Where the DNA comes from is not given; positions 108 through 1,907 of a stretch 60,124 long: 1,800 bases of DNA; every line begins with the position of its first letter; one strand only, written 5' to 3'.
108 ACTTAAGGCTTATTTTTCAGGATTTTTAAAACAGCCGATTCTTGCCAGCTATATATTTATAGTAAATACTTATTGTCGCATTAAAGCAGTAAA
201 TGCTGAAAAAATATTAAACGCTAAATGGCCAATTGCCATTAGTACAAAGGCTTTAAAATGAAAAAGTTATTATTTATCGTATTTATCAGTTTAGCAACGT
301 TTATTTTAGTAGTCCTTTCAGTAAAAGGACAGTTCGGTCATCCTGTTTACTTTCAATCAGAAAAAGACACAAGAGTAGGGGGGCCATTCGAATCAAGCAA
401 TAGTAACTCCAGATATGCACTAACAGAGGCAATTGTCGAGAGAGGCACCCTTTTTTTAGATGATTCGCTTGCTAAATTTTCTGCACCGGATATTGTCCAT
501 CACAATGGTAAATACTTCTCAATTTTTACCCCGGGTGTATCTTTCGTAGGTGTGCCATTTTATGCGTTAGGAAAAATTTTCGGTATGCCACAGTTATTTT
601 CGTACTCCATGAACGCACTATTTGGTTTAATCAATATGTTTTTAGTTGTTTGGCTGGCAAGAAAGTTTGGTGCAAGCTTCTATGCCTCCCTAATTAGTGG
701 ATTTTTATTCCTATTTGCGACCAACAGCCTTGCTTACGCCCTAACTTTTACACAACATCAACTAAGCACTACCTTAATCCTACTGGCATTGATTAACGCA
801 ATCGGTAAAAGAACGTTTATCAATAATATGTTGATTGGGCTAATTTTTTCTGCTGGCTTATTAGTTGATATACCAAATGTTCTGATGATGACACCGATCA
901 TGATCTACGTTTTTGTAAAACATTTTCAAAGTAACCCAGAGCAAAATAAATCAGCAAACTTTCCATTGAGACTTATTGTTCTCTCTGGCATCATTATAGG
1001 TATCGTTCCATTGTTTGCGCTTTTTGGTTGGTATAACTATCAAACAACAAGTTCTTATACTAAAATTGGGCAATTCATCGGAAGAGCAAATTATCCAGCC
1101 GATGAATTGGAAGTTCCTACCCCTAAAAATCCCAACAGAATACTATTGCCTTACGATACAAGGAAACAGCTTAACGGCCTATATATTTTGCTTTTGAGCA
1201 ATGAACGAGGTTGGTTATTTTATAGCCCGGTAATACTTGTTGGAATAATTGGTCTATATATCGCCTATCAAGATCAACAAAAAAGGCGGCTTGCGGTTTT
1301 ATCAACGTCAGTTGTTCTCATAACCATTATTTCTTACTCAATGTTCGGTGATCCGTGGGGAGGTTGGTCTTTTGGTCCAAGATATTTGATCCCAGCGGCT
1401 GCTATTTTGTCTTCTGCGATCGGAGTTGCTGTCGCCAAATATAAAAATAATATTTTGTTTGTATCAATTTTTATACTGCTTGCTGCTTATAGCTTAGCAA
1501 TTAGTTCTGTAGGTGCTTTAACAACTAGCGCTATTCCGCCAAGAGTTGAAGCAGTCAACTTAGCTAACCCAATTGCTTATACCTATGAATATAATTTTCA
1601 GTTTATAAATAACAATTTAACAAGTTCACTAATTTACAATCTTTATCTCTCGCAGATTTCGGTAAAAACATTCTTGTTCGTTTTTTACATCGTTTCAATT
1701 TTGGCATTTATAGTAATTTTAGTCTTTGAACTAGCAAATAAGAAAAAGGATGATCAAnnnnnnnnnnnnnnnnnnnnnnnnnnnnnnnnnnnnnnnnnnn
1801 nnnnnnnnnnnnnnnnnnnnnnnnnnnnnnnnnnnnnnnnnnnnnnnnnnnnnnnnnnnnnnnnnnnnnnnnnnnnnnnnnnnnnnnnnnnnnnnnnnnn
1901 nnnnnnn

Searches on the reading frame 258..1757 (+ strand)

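Call 82: search_protein_families(library=pfam, alignment_id=A5, max_evalue=0.0001)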
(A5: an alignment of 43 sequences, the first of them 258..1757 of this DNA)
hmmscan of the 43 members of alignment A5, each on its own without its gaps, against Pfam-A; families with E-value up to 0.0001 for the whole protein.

A. member 1, window:258-1757:+ (500 aa): 0 families

B. families by the number of members that match (of 43 scanned): 34 families (the first 25 are shown)
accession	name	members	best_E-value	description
PF04203.18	Sortase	2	5.8e-24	Sortase domain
PF00557.29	Peptidase_M24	1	3.6e-63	Metallopeptidase family M24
PF00459.30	Inositol_P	1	1.7e-53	Inositol monophosphatase family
PF03808.19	Glyco_tran_WecG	1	2e-42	Glycosyl transferase WecG/TagA/CpsF family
PF05635.17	23S_rRNA_IVP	1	8.2e-38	23S rRNA-intervening sequence protein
PF13354.11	Beta-lactamase2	1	2.7e-36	Beta-lactamase enzyme family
PF00483.29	NTP_transferase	1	3.9e-29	Nucleotidyl transferase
PF02357.24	NusG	1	1e-28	Transcription termination factor nusG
PF00298.24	Ribosomal_L11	1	6e-26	Ribosomal protein L11, RNA binding domain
PF00687.26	Ribosomal_L1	1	8.5e-26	Ribosomal protein L1p/L10e family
PF03946.19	Ribosomal_L11_N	1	5.2e-24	Ribosomal protein L11, N-terminal domain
PF00188.32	CAP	1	8.3e-21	Cysteine-rich secretory protein family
PF01321.24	Creatinase_N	1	3.9e-20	Creatinase/Prolidase N-terminal domain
PF08282.18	Hydrolase_3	1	3.4e-16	haloacid dehalogenase-like hydrolase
PF07927.17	HicA_toxin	1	7e-14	HicA toxin of bacterial toxin-antitoxin,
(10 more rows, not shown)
